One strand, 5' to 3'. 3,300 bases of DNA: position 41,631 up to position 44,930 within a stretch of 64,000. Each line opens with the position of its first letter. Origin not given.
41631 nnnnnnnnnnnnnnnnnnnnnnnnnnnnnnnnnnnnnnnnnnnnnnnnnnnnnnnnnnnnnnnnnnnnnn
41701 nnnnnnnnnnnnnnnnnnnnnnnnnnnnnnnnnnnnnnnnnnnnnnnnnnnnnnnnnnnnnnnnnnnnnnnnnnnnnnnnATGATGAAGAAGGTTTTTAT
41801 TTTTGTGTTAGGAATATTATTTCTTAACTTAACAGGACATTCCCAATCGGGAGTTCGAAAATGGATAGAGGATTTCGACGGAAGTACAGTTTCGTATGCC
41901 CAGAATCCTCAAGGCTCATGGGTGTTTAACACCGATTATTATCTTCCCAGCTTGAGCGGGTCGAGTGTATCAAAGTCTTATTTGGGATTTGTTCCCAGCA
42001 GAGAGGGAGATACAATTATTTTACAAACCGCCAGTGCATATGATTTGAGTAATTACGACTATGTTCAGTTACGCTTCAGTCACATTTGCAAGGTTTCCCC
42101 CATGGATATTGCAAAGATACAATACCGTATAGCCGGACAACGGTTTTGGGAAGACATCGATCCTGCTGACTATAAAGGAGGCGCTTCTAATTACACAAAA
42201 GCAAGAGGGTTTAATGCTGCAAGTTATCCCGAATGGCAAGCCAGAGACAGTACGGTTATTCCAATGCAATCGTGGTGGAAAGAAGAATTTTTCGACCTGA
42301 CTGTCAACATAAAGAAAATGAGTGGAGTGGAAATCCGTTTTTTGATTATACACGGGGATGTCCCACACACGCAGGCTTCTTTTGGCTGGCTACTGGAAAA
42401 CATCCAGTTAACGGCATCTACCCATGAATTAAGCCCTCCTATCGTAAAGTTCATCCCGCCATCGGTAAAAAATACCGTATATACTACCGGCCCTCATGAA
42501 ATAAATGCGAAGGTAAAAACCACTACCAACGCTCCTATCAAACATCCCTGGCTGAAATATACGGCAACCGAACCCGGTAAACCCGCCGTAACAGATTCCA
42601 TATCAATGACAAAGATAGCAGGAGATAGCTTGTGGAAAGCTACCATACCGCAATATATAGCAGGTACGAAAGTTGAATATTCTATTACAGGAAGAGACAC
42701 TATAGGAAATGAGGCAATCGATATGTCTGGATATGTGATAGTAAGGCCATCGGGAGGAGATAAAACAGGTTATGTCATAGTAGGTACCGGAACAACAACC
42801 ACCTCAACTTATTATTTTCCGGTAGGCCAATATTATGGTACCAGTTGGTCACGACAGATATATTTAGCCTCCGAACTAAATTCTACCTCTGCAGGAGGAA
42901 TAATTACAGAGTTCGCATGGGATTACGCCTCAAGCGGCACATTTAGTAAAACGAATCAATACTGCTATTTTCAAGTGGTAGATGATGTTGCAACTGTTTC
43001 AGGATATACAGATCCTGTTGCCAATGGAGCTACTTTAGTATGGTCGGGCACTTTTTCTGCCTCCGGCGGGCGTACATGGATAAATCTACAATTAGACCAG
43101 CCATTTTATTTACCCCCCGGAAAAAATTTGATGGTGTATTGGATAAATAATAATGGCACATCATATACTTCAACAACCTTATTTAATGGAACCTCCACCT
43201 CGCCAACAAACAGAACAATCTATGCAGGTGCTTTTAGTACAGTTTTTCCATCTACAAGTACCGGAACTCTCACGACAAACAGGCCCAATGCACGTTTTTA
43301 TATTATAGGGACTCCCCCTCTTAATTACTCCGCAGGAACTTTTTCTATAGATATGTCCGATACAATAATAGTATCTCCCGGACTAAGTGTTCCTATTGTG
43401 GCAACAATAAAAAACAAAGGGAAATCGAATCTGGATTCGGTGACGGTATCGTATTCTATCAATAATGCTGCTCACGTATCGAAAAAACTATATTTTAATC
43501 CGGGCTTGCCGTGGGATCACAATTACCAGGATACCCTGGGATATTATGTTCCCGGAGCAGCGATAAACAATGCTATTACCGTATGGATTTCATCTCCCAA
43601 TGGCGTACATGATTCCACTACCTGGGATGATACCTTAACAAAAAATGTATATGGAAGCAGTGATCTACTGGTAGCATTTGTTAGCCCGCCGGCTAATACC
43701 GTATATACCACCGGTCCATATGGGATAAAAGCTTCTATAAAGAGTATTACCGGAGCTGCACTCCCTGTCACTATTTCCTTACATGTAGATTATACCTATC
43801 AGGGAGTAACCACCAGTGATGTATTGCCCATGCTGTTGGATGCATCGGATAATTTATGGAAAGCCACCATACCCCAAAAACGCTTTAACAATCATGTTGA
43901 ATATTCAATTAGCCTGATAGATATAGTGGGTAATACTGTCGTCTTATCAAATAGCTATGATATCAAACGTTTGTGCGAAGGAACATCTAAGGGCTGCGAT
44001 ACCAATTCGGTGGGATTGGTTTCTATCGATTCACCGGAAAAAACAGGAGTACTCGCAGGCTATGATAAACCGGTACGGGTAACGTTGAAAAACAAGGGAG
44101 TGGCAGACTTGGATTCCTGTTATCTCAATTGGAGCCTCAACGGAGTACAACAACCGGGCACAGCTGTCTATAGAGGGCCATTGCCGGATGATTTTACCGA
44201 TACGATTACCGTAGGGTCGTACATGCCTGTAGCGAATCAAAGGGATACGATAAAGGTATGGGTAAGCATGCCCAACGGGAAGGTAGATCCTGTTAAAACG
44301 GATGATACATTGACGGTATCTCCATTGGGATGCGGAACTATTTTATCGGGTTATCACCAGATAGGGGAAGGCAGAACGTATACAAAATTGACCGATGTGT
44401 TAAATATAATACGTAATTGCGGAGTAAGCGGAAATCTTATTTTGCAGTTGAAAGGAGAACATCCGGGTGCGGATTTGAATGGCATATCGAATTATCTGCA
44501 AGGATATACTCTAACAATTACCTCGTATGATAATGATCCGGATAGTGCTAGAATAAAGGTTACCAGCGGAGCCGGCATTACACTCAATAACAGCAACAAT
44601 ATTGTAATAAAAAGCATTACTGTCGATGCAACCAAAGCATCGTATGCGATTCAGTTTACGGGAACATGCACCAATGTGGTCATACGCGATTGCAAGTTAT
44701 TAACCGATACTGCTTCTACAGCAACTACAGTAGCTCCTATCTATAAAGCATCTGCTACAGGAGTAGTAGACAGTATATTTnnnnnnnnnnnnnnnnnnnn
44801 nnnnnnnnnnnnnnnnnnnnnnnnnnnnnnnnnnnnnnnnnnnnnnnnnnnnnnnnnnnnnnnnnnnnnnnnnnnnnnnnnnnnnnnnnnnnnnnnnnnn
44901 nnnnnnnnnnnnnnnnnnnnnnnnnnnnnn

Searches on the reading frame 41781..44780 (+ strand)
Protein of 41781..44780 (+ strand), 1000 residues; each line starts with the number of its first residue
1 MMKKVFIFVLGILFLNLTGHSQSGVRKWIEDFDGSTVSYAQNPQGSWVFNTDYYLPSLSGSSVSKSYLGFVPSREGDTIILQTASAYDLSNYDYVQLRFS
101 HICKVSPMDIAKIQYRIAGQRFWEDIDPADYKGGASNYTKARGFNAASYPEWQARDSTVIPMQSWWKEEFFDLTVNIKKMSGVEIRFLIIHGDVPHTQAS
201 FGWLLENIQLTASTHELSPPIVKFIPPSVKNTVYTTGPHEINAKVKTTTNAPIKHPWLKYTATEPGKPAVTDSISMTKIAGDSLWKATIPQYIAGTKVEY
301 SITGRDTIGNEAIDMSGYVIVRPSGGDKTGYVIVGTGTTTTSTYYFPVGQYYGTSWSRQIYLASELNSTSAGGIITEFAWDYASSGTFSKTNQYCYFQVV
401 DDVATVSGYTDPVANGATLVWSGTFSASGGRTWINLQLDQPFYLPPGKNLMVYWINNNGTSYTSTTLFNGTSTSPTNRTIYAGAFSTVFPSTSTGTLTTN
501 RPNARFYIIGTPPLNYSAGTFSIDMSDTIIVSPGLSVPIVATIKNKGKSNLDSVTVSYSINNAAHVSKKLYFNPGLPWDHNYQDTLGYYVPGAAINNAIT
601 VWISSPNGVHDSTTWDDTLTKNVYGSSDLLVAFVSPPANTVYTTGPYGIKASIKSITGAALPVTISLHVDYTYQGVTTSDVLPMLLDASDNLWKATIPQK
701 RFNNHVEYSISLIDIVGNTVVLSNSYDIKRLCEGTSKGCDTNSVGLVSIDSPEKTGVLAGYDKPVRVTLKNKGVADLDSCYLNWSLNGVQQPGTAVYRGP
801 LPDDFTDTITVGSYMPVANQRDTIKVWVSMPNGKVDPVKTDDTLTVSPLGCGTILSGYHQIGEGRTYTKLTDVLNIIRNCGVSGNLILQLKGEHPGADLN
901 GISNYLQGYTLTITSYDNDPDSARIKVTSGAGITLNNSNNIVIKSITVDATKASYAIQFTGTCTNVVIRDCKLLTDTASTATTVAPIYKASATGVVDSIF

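Call 38: search_protein_families(library=pfam, proteins=[window:41781-44780:+], max_evalue=0.001)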
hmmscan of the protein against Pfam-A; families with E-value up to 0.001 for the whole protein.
window:41781-44780:+ (1000 aa): 1 family
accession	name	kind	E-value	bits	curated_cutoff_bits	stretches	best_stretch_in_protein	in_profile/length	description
PF07705.17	CARDB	-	0.00062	20.4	22.7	0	531-619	15-99/101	CARDB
